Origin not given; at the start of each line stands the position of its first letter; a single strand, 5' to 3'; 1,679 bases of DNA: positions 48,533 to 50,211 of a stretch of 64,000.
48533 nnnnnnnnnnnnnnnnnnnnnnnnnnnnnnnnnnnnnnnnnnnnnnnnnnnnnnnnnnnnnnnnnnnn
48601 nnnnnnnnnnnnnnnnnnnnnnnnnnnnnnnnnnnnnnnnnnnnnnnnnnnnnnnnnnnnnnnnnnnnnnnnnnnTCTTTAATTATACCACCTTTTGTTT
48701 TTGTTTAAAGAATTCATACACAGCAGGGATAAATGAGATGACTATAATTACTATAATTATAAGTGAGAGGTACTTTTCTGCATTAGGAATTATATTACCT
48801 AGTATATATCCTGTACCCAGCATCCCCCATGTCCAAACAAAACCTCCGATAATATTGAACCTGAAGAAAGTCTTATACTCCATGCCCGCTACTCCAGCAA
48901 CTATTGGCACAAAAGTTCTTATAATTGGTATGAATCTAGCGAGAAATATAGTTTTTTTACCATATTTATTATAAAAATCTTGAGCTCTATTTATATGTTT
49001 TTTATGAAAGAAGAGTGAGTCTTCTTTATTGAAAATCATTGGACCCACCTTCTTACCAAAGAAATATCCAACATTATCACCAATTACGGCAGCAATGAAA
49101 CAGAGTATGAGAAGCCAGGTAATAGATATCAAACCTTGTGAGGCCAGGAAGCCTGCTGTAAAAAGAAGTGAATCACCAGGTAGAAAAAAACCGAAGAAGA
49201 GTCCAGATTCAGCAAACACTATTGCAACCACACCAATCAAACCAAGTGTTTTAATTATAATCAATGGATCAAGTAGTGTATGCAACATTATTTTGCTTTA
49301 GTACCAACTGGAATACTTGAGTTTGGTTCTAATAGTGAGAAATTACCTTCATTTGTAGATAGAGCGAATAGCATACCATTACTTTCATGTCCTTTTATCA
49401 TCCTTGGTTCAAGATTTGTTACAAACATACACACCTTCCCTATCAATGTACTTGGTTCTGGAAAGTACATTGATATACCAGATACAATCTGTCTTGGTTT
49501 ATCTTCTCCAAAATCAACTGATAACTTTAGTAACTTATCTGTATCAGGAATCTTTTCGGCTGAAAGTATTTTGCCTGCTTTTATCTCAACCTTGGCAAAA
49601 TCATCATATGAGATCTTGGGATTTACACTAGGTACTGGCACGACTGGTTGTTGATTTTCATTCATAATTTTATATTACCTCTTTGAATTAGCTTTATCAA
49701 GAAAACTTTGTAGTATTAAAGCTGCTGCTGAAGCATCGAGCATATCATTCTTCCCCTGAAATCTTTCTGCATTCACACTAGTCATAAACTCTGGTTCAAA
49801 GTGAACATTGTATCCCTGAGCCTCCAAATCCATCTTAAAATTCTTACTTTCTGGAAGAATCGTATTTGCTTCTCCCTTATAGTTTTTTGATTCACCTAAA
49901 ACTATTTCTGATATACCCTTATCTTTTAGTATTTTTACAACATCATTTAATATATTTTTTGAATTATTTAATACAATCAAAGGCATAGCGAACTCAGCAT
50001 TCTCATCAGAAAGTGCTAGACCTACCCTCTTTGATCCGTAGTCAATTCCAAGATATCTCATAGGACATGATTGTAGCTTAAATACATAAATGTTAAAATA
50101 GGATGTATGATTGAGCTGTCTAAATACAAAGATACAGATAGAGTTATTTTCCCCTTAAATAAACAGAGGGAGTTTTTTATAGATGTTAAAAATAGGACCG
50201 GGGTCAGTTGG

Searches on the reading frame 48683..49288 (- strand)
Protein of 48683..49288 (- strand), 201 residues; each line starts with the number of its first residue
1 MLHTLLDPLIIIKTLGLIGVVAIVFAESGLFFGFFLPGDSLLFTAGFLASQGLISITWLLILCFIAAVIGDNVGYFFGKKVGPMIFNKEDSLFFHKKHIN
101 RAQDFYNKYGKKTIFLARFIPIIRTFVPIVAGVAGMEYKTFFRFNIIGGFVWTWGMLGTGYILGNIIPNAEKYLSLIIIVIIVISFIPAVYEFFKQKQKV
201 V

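Call 81: search_protein_families(library=ncbifam, proteins=[window:48683-49288:-], max_evalue=0.001)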
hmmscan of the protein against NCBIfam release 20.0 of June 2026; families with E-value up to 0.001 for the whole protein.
window:48683-49288:- (201 aa): 3 families
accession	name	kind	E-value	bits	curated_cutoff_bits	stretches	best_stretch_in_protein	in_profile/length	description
NF008102.0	PRK10847.1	equivalog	1.7e-45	155.5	236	1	21-199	34-213/219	DedA family protein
NF052604.1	UndecprPTUtpABac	equivalog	1.1e-20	74.5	250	1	10-199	10-197/198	undecaprenyl phosphate transporter UptA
NF052605.1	UndecprPTUptAStph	equivalog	2.9e-18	66.6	300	1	11-194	8-196/197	undecaprenyl phosphate transporter UptA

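Call 82: search_protein_families(library=pfam, proteins=[window:48683-49288:-], max_evalue=0.001)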
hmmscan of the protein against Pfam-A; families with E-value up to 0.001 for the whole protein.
window:48683-49288:- (201 aa): 1 family
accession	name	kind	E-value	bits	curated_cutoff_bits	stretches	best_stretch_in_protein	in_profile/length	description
PF09335.16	VTT_dom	-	2.3e-21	77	33.9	1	36-161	1-122/123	VTT domain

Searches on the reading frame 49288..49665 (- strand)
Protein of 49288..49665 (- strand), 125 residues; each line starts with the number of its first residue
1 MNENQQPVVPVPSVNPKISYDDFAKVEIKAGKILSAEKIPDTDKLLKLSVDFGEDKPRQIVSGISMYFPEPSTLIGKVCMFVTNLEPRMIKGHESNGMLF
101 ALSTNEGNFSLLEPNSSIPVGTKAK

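Call 82: search_protein_families(library=pfam, proteins=[window:49288-49665:-], max_evalue=0.001)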
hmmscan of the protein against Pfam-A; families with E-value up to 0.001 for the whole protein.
window:49288-49665:- (125 aa): 1 family
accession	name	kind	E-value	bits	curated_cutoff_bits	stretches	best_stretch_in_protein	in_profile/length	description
PF01588.26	tRNA_bind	-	5e-25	87.9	27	1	28-123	1-96/96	Putative tRNA binding domain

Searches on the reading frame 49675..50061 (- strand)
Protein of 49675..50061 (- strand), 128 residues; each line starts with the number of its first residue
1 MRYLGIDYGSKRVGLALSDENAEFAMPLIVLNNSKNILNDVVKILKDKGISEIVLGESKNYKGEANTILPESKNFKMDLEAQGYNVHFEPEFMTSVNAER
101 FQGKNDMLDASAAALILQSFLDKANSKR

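Call 82: search_protein_families(library=pfam, proteins=[window:49675-50061:-], max_evalue=0.001)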
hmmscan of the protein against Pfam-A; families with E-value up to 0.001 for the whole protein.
window:49675-50061:- (128 aa): 1 family
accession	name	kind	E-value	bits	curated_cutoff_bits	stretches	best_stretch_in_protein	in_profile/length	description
PF03652.20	RuvX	-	2.5e-23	83.3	29.2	1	1-122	1-133/134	Holliday junction resolvase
